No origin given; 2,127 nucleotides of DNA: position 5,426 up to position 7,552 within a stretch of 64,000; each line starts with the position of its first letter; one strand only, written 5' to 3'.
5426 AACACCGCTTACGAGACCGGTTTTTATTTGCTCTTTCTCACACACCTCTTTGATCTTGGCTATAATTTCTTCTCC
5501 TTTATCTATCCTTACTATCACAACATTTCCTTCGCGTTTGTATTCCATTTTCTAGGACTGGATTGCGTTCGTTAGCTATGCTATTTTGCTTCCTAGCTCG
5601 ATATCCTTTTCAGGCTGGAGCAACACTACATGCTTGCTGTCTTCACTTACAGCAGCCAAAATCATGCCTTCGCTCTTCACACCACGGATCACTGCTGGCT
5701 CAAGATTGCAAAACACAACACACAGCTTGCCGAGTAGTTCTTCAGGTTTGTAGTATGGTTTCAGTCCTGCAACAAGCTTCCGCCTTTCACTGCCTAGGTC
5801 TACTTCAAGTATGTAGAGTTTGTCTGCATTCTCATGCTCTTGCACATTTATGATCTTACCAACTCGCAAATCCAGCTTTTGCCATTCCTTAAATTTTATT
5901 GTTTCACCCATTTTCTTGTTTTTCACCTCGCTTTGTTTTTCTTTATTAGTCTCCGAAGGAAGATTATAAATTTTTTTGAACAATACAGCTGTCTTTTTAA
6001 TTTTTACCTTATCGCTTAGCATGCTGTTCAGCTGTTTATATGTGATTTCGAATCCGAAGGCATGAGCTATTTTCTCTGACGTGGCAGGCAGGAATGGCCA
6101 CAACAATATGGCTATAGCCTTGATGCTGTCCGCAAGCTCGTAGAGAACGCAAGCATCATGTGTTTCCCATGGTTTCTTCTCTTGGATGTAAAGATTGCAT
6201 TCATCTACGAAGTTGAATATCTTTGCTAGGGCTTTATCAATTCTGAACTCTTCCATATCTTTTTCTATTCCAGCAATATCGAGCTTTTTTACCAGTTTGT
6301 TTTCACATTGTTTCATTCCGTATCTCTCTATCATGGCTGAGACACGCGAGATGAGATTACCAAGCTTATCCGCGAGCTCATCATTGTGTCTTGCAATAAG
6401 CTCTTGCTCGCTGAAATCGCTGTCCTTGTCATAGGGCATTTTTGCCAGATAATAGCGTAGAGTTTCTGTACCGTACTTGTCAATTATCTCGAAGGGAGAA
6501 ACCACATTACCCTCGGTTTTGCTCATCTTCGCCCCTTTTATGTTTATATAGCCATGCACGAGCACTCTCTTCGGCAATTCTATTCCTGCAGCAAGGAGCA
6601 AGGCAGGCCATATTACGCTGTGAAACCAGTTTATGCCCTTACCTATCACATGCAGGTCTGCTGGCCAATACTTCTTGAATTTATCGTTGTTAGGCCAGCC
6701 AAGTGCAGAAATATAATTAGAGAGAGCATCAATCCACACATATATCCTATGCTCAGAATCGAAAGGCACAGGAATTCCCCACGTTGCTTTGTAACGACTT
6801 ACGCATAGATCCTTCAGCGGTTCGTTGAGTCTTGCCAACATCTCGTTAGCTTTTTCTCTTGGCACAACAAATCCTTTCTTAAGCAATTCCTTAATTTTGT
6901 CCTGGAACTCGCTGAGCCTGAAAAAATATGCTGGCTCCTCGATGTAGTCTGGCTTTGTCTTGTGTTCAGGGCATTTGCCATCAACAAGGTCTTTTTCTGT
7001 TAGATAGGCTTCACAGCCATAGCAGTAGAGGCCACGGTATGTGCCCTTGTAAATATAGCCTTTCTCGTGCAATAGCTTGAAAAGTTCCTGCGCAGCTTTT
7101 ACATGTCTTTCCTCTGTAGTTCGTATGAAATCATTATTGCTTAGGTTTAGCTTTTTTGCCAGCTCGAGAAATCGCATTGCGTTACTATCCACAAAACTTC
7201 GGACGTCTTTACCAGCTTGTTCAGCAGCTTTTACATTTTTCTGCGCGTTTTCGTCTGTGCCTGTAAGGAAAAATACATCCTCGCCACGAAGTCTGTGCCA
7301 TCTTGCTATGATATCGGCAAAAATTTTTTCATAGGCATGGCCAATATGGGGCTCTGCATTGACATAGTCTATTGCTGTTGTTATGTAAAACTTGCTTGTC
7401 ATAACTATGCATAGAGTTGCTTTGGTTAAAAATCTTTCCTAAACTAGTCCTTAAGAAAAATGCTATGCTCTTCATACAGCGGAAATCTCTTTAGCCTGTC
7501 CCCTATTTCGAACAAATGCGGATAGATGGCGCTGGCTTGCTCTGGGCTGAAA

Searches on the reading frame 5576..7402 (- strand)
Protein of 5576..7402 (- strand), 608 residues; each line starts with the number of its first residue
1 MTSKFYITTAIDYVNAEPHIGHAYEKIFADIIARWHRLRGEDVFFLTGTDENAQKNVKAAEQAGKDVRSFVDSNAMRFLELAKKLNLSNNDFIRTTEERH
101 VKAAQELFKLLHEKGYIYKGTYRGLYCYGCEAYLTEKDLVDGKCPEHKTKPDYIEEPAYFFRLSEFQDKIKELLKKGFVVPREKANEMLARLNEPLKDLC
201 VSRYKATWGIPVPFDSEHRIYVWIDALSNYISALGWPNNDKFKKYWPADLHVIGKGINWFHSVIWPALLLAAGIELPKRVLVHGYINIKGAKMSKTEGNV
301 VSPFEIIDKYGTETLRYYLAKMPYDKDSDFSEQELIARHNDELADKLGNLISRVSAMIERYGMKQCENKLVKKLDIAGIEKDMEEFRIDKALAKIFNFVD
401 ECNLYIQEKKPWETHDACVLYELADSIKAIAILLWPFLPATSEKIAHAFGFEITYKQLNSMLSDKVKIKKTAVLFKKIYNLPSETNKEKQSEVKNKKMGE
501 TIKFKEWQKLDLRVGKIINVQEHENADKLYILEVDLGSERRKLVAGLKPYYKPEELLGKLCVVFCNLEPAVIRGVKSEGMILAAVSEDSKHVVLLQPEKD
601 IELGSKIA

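Call 21: find_encoding_contigs(protein=window:5576-7402:-, flank=10000, max_places=10)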
Protein window:5576-7402:- (608 aa): 2 contigs read that carry it; 2 places shown.
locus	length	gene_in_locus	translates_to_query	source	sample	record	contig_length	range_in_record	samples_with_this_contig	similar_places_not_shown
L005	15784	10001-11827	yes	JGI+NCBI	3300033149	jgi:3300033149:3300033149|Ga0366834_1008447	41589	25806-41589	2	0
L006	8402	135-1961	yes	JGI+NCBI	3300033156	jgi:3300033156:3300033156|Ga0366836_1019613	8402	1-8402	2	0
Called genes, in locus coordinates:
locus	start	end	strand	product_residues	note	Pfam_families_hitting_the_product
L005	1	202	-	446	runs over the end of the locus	PF18195:GatD_N, PF00710:Asparaginase, PF17763:Asparaginase_C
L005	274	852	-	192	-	PF00827:Ribosomal_L15e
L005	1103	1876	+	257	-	PF05362:Lon_C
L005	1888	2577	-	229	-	-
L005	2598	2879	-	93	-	-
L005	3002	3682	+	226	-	PF04493:Endonuclease_5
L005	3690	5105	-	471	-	PF00083:Sugar_tr (faint), PF07690:MFS_1, PF12832:MFS_1_like (faint), PF07690:MFS_1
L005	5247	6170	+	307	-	PF04055:Radical_SAM, PF13353:Fer4_12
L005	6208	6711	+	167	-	PF04250:DUF429 (faint)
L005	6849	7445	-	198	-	-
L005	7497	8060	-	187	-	PF01209:Ubie_methyltran (weak), PF05401:NodS, PF02353:CMAS (weak), PF13489:Methyltransf_23, PF13847:Methyltransf_31, PF13649:Methyltransf_25, PF08241:Methyltransf_11, PF08242:Methyltransf_12, +1 more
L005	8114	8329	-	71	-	-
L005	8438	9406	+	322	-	PF13412:HTH_24 (weak), PF13404:HTH_AsnC-type, PF13412:HTH_24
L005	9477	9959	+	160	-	-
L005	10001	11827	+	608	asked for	PF00133:tRNA-synt_1, PF01406:tRNA-synt_1e, PF09334:tRNA-synt_1g, PF00133:tRNA-synt_1, PF01406:tRNA-synt_1e, PF08264:Anticodon_1, PF01588:tRNA_bind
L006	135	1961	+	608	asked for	PF00133:tRNA-synt_1, PF01406:tRNA-synt_1e, PF09334:tRNA-synt_1g, PF00133:tRNA-synt_1, PF01406:tRNA-synt_1e, PF08264:Anticodon_1, PF01588:tRNA_bind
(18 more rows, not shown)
